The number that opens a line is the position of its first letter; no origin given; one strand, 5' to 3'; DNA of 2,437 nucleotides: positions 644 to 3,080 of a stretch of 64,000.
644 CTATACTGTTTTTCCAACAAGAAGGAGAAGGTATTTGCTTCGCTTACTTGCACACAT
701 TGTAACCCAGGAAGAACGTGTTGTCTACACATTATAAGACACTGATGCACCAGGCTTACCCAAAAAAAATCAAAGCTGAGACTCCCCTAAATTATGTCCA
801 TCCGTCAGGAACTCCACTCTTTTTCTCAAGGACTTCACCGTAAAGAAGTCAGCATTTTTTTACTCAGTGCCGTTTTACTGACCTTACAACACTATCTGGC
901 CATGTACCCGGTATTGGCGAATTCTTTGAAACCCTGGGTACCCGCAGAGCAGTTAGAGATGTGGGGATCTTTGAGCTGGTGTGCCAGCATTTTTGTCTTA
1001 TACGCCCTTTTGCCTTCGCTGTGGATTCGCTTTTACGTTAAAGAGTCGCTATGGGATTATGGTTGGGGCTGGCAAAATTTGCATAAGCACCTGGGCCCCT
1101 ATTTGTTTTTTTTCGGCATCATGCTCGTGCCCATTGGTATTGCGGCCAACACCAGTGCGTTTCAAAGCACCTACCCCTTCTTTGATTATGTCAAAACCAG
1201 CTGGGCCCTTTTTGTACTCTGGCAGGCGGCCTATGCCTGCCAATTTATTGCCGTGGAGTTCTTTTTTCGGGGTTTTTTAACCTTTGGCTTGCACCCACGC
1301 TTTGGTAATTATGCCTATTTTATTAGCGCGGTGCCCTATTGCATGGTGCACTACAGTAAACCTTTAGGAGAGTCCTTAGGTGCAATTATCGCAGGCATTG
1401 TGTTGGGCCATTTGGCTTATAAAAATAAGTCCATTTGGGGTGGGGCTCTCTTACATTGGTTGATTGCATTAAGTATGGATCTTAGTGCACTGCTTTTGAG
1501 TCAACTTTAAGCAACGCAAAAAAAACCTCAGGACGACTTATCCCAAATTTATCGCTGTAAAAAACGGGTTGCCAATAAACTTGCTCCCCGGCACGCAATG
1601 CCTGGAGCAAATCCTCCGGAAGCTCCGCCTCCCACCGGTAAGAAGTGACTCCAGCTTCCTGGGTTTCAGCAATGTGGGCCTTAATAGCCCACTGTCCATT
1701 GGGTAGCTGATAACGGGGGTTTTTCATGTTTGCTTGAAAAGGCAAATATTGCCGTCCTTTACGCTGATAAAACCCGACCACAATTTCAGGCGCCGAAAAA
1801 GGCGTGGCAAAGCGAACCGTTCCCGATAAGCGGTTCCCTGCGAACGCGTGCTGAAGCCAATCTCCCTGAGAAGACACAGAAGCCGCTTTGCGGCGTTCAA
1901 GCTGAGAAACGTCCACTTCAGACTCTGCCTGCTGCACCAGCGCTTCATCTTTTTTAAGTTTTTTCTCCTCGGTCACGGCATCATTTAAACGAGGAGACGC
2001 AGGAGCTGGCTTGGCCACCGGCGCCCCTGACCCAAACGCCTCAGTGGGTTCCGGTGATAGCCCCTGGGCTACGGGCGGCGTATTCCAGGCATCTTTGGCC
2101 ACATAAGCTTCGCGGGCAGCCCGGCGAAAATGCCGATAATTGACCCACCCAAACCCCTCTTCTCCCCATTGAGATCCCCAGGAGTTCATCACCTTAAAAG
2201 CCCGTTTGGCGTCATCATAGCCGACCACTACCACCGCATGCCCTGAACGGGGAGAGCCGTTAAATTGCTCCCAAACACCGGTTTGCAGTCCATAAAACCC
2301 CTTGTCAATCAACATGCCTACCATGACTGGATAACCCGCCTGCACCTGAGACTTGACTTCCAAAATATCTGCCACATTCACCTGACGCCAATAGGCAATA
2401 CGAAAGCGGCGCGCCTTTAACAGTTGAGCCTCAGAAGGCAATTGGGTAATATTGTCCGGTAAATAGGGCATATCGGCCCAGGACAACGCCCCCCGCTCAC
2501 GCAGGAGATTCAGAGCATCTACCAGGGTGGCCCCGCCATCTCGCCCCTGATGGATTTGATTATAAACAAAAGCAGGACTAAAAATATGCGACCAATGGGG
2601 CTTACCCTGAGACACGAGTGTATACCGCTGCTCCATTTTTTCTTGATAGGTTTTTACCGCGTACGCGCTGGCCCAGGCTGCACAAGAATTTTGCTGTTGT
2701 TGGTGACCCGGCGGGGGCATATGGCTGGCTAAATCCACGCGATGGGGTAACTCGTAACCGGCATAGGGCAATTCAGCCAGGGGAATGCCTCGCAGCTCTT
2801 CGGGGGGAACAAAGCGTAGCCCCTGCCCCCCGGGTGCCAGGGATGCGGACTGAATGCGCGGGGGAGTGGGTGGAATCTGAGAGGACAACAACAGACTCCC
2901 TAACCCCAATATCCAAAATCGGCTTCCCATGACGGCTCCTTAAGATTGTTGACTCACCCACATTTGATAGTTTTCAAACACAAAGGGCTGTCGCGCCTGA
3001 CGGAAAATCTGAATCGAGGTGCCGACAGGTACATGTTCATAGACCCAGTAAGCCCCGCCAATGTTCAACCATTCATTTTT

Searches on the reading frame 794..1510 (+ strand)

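Call 67: search_protein_families(library=pfam, proteins=[window:794-1510:+], max_evalue=0.00001)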
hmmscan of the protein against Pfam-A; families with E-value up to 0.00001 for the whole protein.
window:794-1510:+ (238 aa): 1 family
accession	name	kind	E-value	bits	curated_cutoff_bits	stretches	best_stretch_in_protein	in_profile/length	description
PF02517.21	Rce1-like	-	6.2e-10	39.7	22.4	1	138-224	3-90/93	Type II CAAX prenyl endopeptidase Rce1-like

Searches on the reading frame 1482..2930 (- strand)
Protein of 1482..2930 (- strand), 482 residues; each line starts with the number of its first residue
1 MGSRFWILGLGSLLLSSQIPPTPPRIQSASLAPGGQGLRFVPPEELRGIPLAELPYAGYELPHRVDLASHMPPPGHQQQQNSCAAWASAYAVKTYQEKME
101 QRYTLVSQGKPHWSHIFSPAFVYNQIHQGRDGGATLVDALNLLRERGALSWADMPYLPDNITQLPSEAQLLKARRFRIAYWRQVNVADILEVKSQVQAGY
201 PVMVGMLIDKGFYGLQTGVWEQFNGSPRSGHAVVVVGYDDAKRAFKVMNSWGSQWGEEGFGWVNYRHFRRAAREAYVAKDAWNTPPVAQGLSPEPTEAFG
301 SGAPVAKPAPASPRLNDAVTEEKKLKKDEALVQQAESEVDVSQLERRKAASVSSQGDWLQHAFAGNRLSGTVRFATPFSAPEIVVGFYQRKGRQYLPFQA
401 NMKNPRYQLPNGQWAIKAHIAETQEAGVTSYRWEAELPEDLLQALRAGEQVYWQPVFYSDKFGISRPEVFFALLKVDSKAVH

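Call 67: search_protein_families(library=pfam, proteins=[window:1482-2930:-], max_evalue=0.00001)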
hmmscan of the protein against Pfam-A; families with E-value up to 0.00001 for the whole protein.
window:1482-2930:- (482 aa): 2 families
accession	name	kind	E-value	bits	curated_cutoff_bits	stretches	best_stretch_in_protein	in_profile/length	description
PF00112.29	Peptidase_C1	-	1.5e-12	48.6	20.7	1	76-264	16-203/220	Papain family cysteine protease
PF13529.12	Peptidase_C39_2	-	4.4e-06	27.8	24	0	187-251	87-143/143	Peptidase_C39 like family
